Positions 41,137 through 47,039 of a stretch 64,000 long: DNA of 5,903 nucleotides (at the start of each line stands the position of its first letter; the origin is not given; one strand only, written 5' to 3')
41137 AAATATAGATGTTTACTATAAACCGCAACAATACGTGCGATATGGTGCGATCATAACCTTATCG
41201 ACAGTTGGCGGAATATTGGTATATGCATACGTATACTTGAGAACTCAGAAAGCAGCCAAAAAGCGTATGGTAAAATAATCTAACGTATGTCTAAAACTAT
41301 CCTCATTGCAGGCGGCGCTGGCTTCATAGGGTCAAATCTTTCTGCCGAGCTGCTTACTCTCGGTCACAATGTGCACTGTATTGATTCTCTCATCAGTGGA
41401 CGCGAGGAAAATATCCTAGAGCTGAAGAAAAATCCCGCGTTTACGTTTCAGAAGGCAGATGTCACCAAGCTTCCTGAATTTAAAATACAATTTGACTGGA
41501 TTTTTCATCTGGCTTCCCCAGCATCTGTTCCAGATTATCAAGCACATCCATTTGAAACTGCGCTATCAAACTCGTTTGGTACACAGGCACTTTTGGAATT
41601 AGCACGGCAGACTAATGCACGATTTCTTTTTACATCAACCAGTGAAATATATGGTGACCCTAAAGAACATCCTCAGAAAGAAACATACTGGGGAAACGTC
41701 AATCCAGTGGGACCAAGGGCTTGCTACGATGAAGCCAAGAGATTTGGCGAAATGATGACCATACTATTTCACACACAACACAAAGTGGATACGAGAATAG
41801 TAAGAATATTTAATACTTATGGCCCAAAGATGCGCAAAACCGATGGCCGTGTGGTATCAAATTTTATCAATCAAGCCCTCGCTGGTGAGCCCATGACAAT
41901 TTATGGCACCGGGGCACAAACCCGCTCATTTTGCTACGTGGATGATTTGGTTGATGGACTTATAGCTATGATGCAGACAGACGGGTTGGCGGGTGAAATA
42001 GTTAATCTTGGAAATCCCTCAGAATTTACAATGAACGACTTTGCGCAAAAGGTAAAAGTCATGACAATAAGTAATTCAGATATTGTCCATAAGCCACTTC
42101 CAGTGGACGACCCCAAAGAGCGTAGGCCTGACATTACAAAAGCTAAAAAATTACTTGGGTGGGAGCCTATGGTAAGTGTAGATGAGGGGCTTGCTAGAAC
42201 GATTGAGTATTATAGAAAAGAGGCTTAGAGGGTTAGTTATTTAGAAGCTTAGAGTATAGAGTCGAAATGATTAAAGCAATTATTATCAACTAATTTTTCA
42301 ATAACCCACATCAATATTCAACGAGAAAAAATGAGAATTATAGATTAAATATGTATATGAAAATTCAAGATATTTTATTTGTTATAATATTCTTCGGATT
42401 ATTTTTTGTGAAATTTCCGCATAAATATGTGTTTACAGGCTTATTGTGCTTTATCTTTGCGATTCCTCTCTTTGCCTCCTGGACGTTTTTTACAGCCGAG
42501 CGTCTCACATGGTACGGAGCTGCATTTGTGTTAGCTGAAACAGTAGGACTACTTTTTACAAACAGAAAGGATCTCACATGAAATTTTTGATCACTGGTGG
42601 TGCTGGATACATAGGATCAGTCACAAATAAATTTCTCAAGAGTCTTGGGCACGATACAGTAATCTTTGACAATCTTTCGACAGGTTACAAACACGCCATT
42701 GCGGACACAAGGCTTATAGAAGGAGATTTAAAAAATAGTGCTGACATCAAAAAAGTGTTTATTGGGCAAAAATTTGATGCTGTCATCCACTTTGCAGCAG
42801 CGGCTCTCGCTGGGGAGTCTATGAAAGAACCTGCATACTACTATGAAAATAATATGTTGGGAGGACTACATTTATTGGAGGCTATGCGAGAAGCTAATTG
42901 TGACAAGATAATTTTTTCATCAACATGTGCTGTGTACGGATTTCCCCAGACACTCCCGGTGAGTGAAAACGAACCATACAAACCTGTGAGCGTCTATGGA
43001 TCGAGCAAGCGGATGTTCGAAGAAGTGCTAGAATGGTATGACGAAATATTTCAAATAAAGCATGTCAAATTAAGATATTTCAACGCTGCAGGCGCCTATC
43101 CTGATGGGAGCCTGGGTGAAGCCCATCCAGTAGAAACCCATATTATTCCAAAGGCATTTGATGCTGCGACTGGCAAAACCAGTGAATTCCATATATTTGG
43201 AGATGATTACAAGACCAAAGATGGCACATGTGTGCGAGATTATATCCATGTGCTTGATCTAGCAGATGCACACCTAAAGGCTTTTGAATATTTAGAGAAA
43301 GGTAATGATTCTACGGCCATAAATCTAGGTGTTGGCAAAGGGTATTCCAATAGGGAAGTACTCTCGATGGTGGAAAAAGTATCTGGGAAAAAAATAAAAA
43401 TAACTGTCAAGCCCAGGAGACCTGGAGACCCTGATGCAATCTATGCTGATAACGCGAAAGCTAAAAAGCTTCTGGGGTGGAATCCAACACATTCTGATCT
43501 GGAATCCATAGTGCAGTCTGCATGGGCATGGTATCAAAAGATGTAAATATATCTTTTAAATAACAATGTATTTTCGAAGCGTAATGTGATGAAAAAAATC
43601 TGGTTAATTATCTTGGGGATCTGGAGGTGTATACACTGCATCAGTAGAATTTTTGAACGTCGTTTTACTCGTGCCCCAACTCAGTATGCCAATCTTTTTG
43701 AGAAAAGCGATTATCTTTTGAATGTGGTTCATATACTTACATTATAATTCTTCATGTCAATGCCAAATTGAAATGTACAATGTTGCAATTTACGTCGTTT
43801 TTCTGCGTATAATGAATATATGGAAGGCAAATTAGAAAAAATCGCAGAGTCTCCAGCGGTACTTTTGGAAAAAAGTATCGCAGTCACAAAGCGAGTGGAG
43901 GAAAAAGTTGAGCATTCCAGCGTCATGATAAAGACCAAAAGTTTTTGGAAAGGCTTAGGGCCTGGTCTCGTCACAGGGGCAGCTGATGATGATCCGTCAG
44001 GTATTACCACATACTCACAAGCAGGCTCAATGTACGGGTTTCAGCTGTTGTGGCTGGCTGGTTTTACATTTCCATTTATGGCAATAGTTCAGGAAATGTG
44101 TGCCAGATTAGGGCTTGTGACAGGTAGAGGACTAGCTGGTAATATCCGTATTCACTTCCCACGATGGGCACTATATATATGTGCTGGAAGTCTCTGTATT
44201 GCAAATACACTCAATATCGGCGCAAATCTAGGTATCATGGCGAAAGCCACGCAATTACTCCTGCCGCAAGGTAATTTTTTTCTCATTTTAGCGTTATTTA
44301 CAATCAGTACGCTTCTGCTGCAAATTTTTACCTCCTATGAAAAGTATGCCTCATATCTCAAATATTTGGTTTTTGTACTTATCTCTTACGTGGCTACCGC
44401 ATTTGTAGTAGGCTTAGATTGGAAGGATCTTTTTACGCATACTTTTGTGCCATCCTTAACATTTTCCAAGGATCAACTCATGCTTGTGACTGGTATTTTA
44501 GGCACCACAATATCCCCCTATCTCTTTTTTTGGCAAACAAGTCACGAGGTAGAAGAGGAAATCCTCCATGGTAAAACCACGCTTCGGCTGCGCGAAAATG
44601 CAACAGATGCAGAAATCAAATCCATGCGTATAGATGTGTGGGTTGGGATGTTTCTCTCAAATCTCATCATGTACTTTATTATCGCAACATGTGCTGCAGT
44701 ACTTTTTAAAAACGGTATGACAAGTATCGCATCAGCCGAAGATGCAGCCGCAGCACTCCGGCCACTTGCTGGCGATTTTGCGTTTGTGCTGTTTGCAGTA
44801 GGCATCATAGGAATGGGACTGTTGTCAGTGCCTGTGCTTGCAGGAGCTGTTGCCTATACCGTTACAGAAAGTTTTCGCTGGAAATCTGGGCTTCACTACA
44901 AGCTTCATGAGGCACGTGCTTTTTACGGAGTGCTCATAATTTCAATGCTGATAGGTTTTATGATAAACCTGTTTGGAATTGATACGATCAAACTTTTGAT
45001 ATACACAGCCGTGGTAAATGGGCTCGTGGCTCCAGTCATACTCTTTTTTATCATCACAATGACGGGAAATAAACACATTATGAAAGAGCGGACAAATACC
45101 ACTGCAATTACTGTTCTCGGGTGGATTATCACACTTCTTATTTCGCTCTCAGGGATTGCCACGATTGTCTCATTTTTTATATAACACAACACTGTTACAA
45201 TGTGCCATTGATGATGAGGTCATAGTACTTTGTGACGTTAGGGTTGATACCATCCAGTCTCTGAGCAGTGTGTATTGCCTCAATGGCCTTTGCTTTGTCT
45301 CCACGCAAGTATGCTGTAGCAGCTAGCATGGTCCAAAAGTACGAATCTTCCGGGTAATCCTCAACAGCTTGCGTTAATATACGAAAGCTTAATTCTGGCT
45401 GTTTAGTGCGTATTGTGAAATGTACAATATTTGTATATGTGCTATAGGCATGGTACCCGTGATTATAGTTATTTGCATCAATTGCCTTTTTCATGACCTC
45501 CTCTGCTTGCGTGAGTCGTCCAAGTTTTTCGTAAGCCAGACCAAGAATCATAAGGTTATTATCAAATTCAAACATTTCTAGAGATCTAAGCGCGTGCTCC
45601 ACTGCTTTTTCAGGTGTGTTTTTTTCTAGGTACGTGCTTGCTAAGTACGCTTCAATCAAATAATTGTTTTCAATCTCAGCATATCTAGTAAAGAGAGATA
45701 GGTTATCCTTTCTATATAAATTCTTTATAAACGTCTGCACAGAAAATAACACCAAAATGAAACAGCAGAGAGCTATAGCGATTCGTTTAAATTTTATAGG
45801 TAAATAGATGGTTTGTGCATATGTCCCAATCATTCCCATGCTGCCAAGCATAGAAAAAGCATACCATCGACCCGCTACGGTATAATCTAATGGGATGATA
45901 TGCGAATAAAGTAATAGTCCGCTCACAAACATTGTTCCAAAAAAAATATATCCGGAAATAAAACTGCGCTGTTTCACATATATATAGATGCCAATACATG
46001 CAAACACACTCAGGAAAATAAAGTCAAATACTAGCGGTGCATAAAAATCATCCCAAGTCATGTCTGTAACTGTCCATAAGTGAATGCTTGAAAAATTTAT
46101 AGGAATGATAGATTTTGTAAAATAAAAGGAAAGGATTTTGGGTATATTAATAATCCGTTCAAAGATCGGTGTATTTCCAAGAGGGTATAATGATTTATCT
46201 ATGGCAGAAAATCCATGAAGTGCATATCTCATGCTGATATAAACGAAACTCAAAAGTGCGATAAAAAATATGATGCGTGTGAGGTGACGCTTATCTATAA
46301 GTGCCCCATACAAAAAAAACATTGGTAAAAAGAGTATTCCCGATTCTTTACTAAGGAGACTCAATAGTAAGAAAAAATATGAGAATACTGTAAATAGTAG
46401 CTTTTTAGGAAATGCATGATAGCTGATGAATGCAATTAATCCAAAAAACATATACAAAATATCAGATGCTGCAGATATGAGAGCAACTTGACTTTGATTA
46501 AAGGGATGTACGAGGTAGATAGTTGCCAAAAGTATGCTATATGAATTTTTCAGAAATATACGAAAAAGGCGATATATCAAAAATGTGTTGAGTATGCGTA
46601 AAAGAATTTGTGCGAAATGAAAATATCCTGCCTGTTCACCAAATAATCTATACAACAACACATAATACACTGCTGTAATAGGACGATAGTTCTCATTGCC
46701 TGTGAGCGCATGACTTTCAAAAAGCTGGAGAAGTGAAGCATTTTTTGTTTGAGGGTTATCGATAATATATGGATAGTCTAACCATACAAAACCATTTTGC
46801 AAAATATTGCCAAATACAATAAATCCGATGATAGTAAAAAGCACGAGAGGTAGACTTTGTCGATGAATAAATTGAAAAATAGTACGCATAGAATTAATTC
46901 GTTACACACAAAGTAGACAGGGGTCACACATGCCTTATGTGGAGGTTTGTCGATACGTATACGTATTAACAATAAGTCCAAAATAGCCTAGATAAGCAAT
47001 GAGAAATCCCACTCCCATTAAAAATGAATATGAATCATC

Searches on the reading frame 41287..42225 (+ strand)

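Call 55: search_protein_families(library=pfam, proteins=[window:41287-42225:+], max_evalue=0.001)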
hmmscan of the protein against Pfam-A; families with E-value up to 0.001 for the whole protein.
window:41287-42225:+ (313 aa): 6 families
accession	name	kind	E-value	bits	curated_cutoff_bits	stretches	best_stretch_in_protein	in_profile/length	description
PF01370.27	Epimerase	-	3.8e-54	184.1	20.9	1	5-242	1-240/240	NAD dependent epimerase/dehydratase family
PF16363.11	GDP_Man_Dehyd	-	1.3e-53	183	27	1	6-304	1-331/332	GDP-mannose 4,6 dehydratase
PF01073.25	3Beta_HSD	-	7.8e-11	42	22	1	6-226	1-226/280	3-beta hydroxysteroid dehydrogenase/isomerase family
PF04321.23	RmlD_sub_bind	-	1.5e-10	41.1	27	1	4-264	2-235/287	RmlD substrate binding domain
PF02719.21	Polysacc_synt_2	-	5.8e-10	39.3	20.2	1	5-118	1-128/293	Polysaccharide biosynthesis protein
PF07993.18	NAD_binding_4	-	1.9e-06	27.7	20.1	0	68-177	88-207/258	Male sterility protein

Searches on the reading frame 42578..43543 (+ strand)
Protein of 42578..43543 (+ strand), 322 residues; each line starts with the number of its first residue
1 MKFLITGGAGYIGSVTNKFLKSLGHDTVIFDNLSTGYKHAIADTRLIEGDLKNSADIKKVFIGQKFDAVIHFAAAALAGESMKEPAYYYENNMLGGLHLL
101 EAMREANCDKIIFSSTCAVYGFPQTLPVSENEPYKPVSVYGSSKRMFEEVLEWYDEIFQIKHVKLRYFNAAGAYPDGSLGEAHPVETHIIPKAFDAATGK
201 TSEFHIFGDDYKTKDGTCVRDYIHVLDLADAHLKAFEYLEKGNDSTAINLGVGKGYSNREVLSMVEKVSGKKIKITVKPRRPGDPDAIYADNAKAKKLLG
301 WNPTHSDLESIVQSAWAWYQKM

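Call 31: search_protein_families(library=pfam, proteins=[window:42578-43543:+], max_evalue=0.001)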
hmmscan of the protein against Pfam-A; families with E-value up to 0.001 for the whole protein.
window:42578-43543:+ (322 aa): 6 families
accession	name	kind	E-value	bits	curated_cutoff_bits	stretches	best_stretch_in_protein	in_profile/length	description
PF16363.11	GDP_Man_Dehyd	-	1.5e-55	189.4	27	1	4-306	1-324/332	GDP-mannose 4,6 dehydratase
PF01370.27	Epimerase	-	2.7e-55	187.8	20.9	1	4-251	2-240/240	NAD dependent epimerase/dehydratase family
PF01073.25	3Beta_HSD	-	2.4e-10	40.4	22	1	4-150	1-156/280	3-beta hydroxysteroid dehydrogenase/isomerase family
PF04321.23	RmlD_sub_bind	-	2.5e-10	40.4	27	1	1-151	1-136/287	RmlD substrate binding domain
PF02719.21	Polysacc_synt_2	-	6e-09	35.9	20.2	1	4-172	2-173/293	Polysaccharide biosynthesis protein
PF13460.12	NAD_binding_10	-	3.5e-06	27.5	27.2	1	7-151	1-131/184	NAD(P)H-binding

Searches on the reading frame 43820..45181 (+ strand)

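Call 31: search_protein_families(library=pfam, proteins=[window:43820-45181:+], max_evalue=0.001)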
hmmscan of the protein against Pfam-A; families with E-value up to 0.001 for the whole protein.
window:43820-45181:+ (454 aa): 1 family
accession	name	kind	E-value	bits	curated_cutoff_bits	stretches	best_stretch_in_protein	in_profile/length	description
PF01566.24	Nramp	-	2.6e-87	293.6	29.8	1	62-427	1-356/357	Natural resistance-associated macrophage protein-like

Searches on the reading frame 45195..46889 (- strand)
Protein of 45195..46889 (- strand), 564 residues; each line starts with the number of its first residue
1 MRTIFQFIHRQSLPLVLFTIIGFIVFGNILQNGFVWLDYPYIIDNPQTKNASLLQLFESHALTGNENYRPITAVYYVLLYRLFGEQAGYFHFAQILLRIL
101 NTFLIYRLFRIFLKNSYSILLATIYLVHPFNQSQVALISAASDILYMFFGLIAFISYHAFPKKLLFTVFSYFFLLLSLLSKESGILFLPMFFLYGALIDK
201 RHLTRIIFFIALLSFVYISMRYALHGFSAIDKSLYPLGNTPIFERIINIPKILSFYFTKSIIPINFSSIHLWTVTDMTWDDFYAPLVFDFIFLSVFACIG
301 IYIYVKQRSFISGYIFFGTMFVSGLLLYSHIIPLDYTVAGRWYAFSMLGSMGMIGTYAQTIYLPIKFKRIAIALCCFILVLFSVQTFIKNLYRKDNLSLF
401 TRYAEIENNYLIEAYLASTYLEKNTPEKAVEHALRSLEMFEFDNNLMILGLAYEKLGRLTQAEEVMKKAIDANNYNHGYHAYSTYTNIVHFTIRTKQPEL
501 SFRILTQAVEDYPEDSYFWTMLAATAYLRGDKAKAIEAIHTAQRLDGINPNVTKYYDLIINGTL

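Call 6: search_protein_families(library=pfam, proteins=[window:45195-46889:-], max_evalue=10)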
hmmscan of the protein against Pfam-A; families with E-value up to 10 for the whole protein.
window:45195-46889:- (564 aa): 17 families
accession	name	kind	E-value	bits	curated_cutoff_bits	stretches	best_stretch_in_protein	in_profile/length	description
PF13432.12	TPR_16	-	3.1e-08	34.3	32.7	2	417-476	4-64/65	Tetratricopeptide repeat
PF07719.23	TPR_2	-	3.4e-08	33.4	27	2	447-473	5-31/34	Tetratricopeptide repeat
PF13181.12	TPR_8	-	4.7e-08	33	25.7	1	447-474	5-32/34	Tetratricopeptide repeat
PF13428.12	TPR_14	-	4.5e-07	30.3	23.5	2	446-477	4-35/44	Tetratricopeptide repeat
PF23914.1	TPR_CcmH_CycH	-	6.5e-06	26.5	42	1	447-544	54-149/158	Cytochrome c-type biogenesis protein H TPR domain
PF00515.34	TPR_1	-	3.6e-05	23.8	27.8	2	449-471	7-29/34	Tetratricopeptide repeat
PF13431.12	TPR_17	-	4.3e-05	23.9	24.4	1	506-537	3-34/34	Tetratricopeptide repeat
PF13231.12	PMT_2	-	5.1e-05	24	26.1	1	77-218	11-154/160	Dolichyl-phosphate-mannose-protein mannosyltransferase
PF13424.12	TPR_12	-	0.0002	21.9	30.1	1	449-473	9-33/77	Tetratricopeptide repeat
PF14559.12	TPR_19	-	0.00021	22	25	1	502-544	11-53/68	Tetratricopeptide repeat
PF17874.7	TPR_MalT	-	0.00043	20.1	45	1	412-500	3-96/336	MalT-like TPR region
PF12895.13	ANAPC3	-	0.001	19.7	27.2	1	414-468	26-81/82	Anaphase-promoting complex, cyclosome, subunit 3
PF13174.12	TPR_6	-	0.0055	17.7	26.3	1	446-471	3-28/33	Tetratricopeptide repeat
PF09295.16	ChAPs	-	0.014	14.9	20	1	405-533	165-285/395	ChAPs (Chs5p-Arf1p-binding proteins)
PF13176.12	TPR_7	-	0.036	14.6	27.9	1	448-471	4-27/36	Tetratricopeptide repeat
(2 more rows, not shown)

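Call 32: search_protein_families(library=ncbifam, proteins=[window:45195-46889:-], max_evalue=0.01)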
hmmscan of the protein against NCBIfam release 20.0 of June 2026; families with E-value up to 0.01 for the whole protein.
window:45195-46889:- (564 aa): 4 families
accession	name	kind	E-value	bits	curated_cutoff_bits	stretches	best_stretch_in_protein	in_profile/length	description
TIGR02521.1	type_IV_pilW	equivalog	2e-06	27.5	154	1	415-550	36-169/234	type IV pilus biogenesis/stability protein PilW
NF040959.1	MamA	equivalog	4.7e-06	26.2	200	1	407-480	102-176/204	magnetosome protein MamA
NF052415.1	T3SS_chap_SctY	equivalog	1.8e-05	25.2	70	0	412-470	42-104/106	type III secretion apparatus assembly chaperone SctY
TIGR02917.1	PEP_TPR_lipo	equivalog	0.00015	19.8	312.2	1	414-545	503-630/899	XrtA/PEP-CTERM system TPR-repeat protein PrsT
